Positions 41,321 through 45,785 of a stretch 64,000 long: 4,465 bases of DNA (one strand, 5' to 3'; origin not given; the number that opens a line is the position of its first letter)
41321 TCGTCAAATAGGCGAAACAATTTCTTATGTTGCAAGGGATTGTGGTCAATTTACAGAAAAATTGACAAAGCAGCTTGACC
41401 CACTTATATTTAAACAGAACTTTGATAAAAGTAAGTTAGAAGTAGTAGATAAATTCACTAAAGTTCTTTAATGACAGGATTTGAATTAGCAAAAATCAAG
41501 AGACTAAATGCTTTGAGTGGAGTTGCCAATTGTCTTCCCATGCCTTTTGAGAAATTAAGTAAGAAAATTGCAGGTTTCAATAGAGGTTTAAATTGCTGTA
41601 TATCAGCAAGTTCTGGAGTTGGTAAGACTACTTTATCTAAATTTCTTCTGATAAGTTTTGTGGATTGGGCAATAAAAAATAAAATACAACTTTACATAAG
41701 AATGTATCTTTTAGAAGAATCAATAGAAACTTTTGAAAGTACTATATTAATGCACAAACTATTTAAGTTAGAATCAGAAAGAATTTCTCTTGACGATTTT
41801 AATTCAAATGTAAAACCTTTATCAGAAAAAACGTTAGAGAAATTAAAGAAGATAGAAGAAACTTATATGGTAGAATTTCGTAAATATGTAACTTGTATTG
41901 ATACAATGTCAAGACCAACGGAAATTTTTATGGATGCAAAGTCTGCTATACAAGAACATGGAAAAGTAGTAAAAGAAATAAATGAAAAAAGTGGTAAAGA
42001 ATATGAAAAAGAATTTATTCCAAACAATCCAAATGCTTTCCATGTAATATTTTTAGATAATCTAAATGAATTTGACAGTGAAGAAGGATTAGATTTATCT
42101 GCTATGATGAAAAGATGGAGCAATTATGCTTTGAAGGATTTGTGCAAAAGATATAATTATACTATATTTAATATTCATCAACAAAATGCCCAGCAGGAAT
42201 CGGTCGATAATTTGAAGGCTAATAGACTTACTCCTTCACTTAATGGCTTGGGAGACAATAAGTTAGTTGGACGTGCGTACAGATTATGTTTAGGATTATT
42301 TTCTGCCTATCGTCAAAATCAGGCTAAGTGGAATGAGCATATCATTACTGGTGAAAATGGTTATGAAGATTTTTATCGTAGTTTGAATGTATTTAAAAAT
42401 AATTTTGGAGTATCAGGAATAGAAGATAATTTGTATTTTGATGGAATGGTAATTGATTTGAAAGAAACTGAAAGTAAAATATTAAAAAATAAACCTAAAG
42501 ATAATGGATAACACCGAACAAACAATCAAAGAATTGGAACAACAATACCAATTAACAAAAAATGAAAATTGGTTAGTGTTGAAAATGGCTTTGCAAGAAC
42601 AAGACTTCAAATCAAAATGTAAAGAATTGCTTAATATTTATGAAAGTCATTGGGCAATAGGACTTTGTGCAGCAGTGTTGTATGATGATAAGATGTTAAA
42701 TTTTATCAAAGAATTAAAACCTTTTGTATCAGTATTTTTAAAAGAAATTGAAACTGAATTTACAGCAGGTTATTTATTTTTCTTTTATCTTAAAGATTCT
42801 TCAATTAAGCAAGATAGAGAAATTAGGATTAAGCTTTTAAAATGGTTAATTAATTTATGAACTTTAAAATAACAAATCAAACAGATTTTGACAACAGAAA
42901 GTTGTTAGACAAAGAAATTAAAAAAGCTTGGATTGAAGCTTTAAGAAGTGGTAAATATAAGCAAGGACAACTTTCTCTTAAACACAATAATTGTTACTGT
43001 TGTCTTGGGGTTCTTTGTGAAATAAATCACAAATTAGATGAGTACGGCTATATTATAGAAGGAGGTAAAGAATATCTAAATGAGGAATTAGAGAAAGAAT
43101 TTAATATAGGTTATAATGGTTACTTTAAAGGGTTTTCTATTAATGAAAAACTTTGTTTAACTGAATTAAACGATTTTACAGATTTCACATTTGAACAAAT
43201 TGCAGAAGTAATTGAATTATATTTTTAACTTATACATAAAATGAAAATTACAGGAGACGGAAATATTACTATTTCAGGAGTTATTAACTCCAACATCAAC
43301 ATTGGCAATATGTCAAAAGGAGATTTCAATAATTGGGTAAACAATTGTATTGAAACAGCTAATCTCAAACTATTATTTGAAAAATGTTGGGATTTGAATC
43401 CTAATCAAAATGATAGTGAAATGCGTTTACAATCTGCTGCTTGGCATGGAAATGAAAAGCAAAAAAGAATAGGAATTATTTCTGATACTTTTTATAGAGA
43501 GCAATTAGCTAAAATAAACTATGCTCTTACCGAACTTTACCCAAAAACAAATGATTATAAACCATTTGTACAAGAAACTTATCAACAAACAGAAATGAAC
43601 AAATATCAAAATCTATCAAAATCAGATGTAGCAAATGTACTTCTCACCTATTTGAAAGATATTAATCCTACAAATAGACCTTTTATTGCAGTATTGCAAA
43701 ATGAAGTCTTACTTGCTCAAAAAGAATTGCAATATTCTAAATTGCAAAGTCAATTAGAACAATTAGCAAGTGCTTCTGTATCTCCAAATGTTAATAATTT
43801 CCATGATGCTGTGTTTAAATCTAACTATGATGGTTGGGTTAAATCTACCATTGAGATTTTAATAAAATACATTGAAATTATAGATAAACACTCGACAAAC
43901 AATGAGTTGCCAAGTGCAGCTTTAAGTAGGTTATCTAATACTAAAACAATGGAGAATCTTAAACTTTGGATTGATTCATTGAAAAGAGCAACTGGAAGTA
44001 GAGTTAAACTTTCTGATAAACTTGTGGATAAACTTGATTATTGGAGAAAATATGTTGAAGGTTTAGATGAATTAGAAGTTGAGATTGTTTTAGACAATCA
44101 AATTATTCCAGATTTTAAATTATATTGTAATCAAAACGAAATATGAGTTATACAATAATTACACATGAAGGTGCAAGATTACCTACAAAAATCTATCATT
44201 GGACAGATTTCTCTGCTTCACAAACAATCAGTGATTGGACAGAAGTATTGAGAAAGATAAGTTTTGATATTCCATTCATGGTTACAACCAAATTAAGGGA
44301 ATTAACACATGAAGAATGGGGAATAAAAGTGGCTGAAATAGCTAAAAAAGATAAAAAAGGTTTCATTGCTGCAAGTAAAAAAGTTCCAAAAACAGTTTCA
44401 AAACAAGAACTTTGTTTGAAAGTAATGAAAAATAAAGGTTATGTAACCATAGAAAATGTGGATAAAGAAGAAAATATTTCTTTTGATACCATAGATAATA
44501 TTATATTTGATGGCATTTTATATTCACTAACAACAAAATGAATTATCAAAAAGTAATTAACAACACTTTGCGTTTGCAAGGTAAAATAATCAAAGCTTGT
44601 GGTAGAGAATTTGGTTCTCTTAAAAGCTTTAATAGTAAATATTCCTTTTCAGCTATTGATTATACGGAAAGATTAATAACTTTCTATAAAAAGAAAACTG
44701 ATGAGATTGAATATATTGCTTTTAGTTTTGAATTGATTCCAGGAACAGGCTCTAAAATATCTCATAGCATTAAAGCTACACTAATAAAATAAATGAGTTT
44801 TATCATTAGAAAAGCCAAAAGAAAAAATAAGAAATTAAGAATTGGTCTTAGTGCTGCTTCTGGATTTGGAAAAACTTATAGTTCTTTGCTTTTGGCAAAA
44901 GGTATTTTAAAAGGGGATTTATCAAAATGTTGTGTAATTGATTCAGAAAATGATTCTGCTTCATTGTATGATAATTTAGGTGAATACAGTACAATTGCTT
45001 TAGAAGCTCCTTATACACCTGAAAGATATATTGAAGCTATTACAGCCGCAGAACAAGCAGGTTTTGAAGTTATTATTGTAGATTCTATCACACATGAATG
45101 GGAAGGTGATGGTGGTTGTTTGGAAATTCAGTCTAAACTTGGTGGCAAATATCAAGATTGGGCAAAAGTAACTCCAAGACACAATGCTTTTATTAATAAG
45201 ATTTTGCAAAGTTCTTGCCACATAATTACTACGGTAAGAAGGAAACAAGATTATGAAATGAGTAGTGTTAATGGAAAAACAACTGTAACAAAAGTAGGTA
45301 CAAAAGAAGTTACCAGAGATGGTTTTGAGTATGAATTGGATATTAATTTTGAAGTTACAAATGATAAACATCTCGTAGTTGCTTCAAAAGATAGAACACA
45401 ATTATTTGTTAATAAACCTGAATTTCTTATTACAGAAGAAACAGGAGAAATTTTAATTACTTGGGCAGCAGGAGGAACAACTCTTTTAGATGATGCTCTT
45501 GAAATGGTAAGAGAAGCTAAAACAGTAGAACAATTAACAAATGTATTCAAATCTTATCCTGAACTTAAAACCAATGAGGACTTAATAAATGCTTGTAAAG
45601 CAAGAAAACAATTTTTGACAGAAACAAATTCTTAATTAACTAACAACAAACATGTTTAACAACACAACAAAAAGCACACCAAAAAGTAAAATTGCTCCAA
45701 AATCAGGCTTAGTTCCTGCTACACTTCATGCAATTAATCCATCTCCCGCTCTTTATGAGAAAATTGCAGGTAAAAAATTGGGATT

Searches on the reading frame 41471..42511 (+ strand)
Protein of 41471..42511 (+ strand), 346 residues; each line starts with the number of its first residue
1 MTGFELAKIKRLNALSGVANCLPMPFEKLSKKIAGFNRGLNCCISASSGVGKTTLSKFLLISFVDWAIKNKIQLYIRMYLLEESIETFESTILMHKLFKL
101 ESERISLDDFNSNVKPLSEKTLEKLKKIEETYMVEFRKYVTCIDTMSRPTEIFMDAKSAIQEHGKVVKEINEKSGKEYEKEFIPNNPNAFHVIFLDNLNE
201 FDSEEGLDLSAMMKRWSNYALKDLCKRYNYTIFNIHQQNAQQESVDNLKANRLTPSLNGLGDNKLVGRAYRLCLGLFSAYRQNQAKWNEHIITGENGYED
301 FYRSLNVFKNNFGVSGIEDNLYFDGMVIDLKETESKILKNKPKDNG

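Call 11: search_protein_families(library=pfam, proteins=[window:41471-42511:+], max_evalue=0.01)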
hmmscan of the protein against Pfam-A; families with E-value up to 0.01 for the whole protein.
window:41471-42511:+ (346 aa): 2 families
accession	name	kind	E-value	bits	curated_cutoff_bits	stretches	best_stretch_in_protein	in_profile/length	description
PF03796.21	DnaB_C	-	0.0021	17.9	27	1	23-127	3-101/255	DnaB-like helicase C terminal domain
PF20720.3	nSTAND3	-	0.0068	16.6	27.2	0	42-92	20-61/155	Novel STAND NTPase 3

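Call 18: search_protein_families(library=phrogs, proteins=[window:41471-42511:+], max_evalue=0.001)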
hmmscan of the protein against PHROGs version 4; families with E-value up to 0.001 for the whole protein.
window:41471-42511:+ (346 aa): 3 families
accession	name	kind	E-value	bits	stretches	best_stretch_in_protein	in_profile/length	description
phrog_243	-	DNA, RNA and nucleotide metabolism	4.1e-08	33.5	1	20-247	16-201/273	DnaB-like replicative helicase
phrog_239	-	DNA, RNA and nucleotide metabolism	1.4e-06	28.6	0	192-242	471-521/801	DNA primase/helicase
phrog_19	-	DNA, RNA and nucleotide metabolism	5.5e-05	23.2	1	10-244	323-512/621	DnaB-like replicative helicase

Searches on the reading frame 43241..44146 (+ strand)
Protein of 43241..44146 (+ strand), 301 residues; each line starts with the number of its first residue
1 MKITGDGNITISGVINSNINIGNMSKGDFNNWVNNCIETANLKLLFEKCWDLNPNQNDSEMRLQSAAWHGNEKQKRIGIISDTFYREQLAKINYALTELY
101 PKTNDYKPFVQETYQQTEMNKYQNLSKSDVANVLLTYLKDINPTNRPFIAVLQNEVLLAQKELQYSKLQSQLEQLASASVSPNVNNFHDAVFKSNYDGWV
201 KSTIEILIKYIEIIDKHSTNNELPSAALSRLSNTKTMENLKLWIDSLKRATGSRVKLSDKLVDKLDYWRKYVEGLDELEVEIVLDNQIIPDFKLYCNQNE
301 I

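Call 11: search_protein_families(library=pfam, proteins=[window:43241-44146:+], max_evalue=0.01)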
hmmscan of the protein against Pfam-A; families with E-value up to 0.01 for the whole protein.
window:43241-44146:+ (301 aa): 1 family
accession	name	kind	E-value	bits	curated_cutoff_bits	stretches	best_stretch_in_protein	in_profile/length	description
PF19964.5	EAD11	-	0.00081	19.8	26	1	63-99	39-75/80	Effector-associated domain 11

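Call 18: search_protein_families(library=phrogs, proteins=[window:43241-44146:+], max_evalue=0.001)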
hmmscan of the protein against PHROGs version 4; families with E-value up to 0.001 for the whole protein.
window:43241-44146:+ (301 aa): 0 families

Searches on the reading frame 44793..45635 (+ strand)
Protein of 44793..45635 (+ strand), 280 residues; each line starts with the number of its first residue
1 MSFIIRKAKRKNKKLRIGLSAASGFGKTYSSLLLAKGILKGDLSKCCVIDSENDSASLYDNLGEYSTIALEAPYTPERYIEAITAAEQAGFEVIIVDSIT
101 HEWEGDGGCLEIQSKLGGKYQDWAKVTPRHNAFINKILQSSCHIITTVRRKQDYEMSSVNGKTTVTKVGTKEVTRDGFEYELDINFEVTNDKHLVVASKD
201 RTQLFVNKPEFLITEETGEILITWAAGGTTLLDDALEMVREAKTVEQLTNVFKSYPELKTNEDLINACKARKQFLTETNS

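Call 11: search_protein_families(library=pfam, proteins=[window:44793-45635:+], max_evalue=0.01)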
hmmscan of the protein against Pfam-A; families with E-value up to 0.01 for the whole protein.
window:44793-45635:+ (280 aa): 2 families
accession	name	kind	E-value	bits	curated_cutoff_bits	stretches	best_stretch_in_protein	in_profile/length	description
PF13479.12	AAA_24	-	3e-14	53.7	27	1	13-201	1-179/195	AAA domain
PF25534.1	DUF7918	-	0.0049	17.3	27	1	62-173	13-118/228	Domain of unknown function (DUF7918)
